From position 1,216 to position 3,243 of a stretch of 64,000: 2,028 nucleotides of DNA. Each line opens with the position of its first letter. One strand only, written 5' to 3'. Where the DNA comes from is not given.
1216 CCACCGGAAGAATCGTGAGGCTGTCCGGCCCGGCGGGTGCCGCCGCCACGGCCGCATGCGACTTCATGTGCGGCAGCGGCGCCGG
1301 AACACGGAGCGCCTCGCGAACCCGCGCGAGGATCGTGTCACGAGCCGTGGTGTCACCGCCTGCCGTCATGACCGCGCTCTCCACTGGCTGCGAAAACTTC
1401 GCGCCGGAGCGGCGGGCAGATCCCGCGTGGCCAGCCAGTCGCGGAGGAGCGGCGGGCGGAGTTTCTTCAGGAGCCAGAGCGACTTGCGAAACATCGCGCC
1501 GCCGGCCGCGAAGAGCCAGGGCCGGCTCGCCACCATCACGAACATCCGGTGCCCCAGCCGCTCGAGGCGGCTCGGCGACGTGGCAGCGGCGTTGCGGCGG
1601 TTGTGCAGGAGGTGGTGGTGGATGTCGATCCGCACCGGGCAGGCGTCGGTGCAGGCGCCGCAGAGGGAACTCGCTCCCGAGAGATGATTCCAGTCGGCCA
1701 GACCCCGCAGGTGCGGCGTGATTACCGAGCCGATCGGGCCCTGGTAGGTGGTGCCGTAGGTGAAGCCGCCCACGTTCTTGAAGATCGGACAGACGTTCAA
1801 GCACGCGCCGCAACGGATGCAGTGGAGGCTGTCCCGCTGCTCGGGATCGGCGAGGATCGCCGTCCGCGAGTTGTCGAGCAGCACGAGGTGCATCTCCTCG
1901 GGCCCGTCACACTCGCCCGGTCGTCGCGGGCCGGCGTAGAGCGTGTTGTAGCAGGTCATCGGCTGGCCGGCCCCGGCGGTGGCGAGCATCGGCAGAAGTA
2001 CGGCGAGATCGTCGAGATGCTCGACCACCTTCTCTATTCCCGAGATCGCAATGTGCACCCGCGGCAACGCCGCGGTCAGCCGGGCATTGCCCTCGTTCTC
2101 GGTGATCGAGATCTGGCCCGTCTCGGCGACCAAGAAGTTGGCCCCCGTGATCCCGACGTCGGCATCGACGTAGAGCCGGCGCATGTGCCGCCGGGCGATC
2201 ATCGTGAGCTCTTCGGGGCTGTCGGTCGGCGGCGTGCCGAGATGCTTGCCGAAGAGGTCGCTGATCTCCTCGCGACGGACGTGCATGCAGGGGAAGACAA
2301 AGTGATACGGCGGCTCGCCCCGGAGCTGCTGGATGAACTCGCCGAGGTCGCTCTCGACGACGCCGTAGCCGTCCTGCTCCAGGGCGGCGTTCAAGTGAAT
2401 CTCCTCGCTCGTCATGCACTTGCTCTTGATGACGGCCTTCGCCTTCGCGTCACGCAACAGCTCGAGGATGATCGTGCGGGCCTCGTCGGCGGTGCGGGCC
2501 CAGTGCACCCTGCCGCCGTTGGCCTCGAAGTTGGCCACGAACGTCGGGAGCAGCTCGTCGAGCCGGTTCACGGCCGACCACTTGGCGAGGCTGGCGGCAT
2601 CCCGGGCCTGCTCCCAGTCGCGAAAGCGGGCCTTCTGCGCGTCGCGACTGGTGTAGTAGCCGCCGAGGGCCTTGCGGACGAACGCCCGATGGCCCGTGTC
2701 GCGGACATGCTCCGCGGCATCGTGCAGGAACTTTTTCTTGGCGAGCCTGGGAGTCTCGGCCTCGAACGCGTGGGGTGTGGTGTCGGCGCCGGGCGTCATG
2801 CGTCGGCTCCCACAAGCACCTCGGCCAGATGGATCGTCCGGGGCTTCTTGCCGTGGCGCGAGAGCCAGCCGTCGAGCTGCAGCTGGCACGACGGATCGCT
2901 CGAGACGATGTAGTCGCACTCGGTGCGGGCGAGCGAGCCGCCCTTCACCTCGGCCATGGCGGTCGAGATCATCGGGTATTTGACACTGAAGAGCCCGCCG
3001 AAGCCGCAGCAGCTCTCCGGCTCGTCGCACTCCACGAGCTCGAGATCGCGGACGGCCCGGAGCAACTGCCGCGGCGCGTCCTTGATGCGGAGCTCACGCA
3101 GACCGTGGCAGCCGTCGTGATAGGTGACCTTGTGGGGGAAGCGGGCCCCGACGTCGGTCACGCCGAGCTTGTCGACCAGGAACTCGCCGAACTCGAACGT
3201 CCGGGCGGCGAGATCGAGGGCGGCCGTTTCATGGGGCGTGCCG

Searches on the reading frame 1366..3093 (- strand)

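Call 73: search_protein_families(library=pfam, proteins=[window:1366-3093:-], max_evalue=0.00001)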
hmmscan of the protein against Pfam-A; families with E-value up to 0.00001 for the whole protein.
window:1366-3093:- (575 aa): 5 families
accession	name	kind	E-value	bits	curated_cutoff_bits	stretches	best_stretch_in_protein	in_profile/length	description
PF02589.21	LUD_dom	-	3.3e-42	144.8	22.6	1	184-406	3-189/189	LUD domain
PF13183.11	Fer4_8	-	3.9e-12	47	27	1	423-489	3-68/68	4Fe-4S dicluster domain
PF13237.11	Fer4_10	-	1.8e-07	31.4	25.5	0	420-437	4-21/53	4Fe-4S dicluster domain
PF12838.12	Fer4_7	-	1.6e-06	28.9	27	1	424-488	1-51/52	4Fe-4S dicluster domain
PF00037.32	Fer4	-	1.7e-06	28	21.1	0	422-436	5-19/24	4Fe-4S binding domain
